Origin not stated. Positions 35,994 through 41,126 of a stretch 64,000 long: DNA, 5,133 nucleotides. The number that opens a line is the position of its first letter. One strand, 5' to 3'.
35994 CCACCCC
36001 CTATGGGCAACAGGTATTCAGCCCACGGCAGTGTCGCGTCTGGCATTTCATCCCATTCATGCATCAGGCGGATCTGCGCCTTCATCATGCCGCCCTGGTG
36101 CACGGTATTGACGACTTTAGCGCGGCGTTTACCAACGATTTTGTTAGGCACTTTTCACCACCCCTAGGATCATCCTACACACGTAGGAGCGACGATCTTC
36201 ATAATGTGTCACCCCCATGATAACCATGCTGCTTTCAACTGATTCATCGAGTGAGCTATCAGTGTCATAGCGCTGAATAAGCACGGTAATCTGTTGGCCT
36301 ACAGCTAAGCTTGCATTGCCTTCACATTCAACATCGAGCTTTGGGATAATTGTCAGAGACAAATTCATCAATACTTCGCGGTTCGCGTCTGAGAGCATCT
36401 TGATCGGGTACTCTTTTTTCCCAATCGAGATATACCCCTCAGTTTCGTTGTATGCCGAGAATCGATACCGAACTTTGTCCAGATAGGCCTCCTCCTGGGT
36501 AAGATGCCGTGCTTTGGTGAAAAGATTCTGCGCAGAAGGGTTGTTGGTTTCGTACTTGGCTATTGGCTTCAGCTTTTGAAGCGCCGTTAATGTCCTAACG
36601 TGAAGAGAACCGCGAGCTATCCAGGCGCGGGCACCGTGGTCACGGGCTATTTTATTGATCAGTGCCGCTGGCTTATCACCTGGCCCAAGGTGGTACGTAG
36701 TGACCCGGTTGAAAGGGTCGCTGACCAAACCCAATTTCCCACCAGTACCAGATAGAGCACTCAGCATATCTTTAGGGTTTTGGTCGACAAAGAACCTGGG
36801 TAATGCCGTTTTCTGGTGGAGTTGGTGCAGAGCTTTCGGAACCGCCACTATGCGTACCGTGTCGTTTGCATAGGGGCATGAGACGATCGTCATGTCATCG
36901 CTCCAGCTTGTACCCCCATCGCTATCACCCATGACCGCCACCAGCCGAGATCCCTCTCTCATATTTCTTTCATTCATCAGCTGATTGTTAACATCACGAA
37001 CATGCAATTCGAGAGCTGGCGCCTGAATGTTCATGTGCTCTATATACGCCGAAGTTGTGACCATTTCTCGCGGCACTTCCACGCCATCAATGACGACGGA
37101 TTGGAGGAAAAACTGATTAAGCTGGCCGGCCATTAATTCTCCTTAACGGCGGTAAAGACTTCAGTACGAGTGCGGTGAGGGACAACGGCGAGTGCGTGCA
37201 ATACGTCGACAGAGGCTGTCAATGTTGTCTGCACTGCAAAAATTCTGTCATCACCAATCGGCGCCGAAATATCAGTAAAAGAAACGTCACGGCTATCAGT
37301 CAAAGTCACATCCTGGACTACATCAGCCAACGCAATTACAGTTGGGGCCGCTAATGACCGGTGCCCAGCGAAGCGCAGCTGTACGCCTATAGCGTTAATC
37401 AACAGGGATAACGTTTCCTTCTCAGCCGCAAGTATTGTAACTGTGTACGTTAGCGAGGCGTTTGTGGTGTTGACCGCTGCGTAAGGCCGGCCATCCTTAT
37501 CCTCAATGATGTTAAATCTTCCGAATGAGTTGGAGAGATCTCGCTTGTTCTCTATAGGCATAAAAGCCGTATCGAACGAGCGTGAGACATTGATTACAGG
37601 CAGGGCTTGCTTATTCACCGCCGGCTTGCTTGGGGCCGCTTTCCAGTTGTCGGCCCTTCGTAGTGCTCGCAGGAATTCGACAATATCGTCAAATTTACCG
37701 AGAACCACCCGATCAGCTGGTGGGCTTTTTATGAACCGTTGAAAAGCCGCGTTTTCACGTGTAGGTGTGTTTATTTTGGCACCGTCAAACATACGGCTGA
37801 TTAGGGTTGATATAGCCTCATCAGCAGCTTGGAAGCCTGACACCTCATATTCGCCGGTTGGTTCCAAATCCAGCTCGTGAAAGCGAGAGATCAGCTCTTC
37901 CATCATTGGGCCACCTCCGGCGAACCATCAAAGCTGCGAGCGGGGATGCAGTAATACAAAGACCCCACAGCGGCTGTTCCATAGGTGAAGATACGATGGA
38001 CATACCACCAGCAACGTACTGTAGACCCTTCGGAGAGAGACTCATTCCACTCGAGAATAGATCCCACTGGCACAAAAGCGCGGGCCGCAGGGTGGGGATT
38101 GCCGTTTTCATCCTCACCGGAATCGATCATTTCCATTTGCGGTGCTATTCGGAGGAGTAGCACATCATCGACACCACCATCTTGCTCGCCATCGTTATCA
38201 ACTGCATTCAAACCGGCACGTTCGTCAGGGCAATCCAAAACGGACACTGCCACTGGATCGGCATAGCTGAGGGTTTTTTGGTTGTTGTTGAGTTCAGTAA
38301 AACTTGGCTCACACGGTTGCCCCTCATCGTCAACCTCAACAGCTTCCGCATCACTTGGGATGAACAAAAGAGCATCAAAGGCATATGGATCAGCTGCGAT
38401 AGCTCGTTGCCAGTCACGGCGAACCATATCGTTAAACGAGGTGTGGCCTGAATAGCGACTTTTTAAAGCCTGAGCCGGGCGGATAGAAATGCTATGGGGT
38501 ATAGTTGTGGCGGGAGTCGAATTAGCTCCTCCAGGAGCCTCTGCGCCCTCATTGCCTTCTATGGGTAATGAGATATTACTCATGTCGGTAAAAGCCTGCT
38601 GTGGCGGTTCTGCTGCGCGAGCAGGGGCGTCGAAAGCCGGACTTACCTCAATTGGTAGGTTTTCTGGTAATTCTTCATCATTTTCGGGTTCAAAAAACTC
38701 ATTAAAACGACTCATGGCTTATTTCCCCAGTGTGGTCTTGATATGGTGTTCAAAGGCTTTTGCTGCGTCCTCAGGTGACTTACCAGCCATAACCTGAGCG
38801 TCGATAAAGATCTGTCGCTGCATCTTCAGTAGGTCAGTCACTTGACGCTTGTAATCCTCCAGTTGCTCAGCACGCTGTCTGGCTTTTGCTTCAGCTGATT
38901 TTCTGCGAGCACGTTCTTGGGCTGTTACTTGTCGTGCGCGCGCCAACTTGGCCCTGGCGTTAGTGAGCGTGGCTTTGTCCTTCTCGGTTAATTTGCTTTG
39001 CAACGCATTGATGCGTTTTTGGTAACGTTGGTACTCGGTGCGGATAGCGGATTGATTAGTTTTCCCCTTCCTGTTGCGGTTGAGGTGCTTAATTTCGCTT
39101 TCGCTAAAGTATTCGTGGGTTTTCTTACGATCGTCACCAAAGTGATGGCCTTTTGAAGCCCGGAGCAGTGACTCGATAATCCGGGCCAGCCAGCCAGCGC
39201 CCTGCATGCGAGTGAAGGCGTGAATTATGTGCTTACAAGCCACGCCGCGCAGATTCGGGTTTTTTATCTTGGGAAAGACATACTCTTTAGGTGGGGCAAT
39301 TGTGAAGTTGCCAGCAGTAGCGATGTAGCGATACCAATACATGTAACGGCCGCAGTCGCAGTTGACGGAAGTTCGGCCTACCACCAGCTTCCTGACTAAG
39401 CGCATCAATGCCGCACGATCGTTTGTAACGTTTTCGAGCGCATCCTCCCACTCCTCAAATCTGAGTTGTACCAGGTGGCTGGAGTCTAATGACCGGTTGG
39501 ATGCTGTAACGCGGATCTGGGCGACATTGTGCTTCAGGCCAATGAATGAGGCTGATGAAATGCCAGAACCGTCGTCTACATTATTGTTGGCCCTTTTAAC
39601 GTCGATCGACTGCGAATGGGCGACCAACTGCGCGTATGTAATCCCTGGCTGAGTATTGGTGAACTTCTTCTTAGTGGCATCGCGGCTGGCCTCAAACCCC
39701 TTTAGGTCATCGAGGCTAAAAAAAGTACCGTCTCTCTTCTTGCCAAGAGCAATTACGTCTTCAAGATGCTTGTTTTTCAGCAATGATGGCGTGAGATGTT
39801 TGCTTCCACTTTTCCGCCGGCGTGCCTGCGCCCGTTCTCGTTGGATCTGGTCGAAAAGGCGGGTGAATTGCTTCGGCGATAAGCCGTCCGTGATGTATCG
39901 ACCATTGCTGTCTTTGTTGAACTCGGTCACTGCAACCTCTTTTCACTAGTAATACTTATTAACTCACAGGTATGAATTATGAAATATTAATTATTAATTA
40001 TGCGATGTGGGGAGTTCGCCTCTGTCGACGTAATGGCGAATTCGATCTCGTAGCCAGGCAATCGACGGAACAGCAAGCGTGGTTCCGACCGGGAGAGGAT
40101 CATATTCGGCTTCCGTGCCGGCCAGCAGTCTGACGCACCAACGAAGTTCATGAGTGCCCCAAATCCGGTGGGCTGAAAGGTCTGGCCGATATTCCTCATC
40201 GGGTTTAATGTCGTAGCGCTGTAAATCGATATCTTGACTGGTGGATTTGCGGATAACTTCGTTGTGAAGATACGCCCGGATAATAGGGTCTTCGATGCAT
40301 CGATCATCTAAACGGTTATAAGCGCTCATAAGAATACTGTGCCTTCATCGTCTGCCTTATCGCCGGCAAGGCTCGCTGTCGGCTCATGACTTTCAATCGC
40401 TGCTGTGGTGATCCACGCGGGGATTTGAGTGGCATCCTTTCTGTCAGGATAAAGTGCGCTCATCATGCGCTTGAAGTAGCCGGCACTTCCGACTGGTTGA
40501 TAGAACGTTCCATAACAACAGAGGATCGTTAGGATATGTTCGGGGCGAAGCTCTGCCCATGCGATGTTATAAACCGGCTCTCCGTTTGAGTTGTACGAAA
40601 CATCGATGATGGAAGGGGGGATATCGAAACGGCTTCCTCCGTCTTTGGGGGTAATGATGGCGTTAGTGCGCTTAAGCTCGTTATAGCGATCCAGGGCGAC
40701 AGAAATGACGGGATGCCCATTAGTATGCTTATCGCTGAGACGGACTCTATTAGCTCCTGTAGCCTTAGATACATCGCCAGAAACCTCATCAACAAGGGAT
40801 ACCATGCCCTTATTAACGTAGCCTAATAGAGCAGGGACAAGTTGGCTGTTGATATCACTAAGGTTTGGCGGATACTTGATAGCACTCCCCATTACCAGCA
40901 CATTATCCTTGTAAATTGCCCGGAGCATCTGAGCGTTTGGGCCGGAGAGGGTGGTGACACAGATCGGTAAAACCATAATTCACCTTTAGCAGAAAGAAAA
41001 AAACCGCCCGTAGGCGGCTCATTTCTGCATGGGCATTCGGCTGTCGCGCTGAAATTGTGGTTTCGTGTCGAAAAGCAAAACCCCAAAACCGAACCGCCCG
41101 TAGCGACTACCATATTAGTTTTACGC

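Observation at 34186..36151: RNase-A-like polymorphic toxin + CdiI immunity cassette directly behind the phage spike gene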

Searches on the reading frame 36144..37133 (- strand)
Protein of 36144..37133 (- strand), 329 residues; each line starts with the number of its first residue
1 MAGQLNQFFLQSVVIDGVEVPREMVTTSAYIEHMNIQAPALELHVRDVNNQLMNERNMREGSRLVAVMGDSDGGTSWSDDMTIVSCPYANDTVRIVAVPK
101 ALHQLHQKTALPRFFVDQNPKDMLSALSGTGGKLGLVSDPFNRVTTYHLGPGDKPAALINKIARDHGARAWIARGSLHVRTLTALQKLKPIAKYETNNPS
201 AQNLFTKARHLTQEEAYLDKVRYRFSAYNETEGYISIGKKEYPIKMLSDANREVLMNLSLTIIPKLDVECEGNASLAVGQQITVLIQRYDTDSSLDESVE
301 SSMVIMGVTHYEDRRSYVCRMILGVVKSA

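Call 3: search_protein_families(library=pfam, proteins=[window:36144-37133:-], max_evalue=0.01)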
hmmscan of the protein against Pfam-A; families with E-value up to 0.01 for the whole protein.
window:36144-37133:- (329 aa): 0 families

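Call 4: search_protein_families(library=ncbifam, proteins=[window:36144-37133:-], max_evalue=0.01)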
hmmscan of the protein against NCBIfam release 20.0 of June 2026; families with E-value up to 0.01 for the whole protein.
window:36144-37133:- (329 aa): 0 families

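Call 10: search_protein_families(library=phrogs, proteins=[window:36144-37133:-], max_evalue=0.001)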
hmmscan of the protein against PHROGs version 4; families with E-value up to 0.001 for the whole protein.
window:36144-37133:- (329 aa): 1 family
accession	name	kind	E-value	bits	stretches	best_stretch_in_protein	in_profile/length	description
phrog_1390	-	tail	2.7e-79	267.8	1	5-327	4-327/328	tail protein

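Call 35: find_related_loci(query=window:36144-37133:-, collection=viral_contigs, flank=6000)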
Query window:36144-37133:- (329 aa) in viral_contigs; peptide patterns used: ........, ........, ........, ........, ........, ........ (x = any residue, [..] = any of these).
4 stretches matched a pattern; 4 encode a relative of the query (tblastn E <= 1e-3); 2 distinct loci.
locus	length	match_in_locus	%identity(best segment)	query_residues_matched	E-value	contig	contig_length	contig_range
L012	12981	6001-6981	89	1-329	0e+0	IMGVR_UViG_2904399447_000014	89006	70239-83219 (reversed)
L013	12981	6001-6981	89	1-329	0e+0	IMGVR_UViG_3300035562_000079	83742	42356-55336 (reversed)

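Call 42: search_protein_families(library=pfam, proteins=[L012:7688-8095:-, L013:7688-8080:-, L013:7766-8053:+], max_evalue=0.01)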
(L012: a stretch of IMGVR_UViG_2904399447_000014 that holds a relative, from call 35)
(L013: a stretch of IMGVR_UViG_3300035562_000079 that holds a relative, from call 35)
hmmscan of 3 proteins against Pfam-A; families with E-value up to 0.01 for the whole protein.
L012:7688-8095:- (135 aa): 1 family
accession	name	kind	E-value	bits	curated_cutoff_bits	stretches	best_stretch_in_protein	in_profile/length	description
PF08647.16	BRE1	-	0.0025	18.3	27.9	1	37-121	17-95/95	BRE1 E3 ubiquitin ligase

L013:7688-8080:- (130 aa): 0 families

L013:7766-8053:+ (95 aa): 0 families

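Call 93: search_protein_families(library=padloc, proteins=[L012:7688-8095:-, L013:7688-8080:-], max_evalue=0.01)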
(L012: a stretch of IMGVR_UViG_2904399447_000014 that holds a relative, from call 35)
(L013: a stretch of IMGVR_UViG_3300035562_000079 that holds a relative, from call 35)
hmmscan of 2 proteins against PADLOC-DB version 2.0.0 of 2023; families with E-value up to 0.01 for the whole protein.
L012:7688-8095:- (135 aa): 1 family
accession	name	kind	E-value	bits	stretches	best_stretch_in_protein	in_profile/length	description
PDLC02740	PbeC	-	0.0084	13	1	34-109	433-508/648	PbeC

L013:7688-8080:- (130 aa): 0 families

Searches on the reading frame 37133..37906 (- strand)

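Call 3: search_protein_families(library=pfam, proteins=[window:37133-37906:-], max_evalue=0.01)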
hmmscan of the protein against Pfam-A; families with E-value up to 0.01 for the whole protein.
window:37133-37906:- (257 aa): 0 families

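Call 4: search_protein_families(library=ncbifam, proteins=[window:37133-37906:-], max_evalue=0.01)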
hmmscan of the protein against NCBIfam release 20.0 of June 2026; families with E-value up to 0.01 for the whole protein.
window:37133-37906:- (257 aa): 0 families

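Call 10: search_protein_families(library=phrogs, proteins=[window:37133-37906:-], max_evalue=0.001)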
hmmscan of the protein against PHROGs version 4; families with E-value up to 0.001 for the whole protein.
window:37133-37906:- (257 aa): 1 family
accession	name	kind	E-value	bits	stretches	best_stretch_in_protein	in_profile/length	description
phrog_1767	-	tail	1.6e-56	192.6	1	2-242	4-246/261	baseplate protein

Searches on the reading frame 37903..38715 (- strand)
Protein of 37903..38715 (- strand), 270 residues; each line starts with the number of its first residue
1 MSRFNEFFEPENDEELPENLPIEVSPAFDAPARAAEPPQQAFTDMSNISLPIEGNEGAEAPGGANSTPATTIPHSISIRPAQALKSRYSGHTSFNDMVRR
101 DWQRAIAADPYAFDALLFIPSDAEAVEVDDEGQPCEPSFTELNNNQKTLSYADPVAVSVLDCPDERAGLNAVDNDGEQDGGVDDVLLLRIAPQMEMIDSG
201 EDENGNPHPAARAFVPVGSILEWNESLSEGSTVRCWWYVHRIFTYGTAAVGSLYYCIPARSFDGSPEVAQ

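Call 3: search_protein_families(library=pfam, proteins=[window:37903-38715:-], max_evalue=0.01)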
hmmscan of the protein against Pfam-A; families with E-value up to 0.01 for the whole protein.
window:37903-38715:- (270 aa): 0 families

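Call 10: search_protein_families(library=phrogs, proteins=[window:37903-38715:-], max_evalue=0.001)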
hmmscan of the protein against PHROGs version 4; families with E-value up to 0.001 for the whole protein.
window:37903-38715:- (270 aa): 3 families
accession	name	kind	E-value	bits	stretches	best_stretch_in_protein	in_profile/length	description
phrog_1906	-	tail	6.1e-66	223.5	1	43-265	40-239/245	tail protein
phrog_30022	-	unknown function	1.5e-22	80.7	1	213-264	28-79/86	-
phrog_23034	-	unknown function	1.2e-07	32.7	1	83-131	80-123/145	-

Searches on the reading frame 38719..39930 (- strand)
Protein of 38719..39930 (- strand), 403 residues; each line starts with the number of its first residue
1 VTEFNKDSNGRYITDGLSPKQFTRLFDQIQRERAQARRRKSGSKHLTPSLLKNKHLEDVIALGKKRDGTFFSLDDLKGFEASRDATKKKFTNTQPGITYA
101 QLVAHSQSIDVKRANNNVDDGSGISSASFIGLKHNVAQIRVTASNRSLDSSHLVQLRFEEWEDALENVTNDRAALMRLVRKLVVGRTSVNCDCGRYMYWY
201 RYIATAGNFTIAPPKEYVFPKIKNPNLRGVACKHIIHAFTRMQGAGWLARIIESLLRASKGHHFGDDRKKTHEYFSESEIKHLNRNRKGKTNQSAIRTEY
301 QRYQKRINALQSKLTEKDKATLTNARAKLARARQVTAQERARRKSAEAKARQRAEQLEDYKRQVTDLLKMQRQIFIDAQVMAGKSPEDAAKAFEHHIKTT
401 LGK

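Call 3: search_protein_families(library=pfam, proteins=[window:38719-39930:-], max_evalue=0.01)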
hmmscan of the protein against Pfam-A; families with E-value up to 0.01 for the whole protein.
window:38719-39930:- (403 aa): 0 families

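Call 10: search_protein_families(library=phrogs, proteins=[window:38719-39930:-], max_evalue=0.001)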
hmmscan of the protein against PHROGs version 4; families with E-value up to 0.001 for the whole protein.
window:38719-39930:- (403 aa): 3 families
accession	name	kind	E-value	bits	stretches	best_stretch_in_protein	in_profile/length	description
phrog_1722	-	tail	7.9e-143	477.4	1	1-399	2-399/410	tail protein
phrog_4315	-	unknown function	4.4e-38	132.4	1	27-344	41-351/370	-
phrog_77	-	DNA, RNA and nucleotide metabolism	0.0004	20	1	279-371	693-779/967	SbcC-like subunit of palindrome specific endonuclease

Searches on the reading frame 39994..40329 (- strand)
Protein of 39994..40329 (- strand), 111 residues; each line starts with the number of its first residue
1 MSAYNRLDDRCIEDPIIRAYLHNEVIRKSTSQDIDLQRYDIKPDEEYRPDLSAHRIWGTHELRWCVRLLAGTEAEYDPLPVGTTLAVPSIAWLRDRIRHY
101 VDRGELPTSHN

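Call 10: search_protein_families(library=phrogs, proteins=[window:39994-40329:-], max_evalue=0.001)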
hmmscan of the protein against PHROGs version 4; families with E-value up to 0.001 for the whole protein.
window:39994-40329:- (111 aa): 2 families
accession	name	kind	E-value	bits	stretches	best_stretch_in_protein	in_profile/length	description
phrog_1269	-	tail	3.3e-26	91.6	1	14-104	2-93/99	baseplate wedge subunit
phrog_7145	-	tail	5.2e-07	30.8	1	16-98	19-102/108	baseplate wedge subunit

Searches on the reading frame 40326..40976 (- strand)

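Call 10: search_protein_families(library=phrogs, proteins=[window:40326-40976:-], max_evalue=0.001)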
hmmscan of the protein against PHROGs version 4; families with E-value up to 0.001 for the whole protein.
window:40326-40976:- (216 aa): 2 families
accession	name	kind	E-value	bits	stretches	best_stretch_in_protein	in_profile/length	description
phrog_1837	-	unknown function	4.5e-49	167.6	1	5-182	5-181/212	-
phrog_22054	-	unknown function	9.4e-19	68.6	1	86-190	2-105/130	-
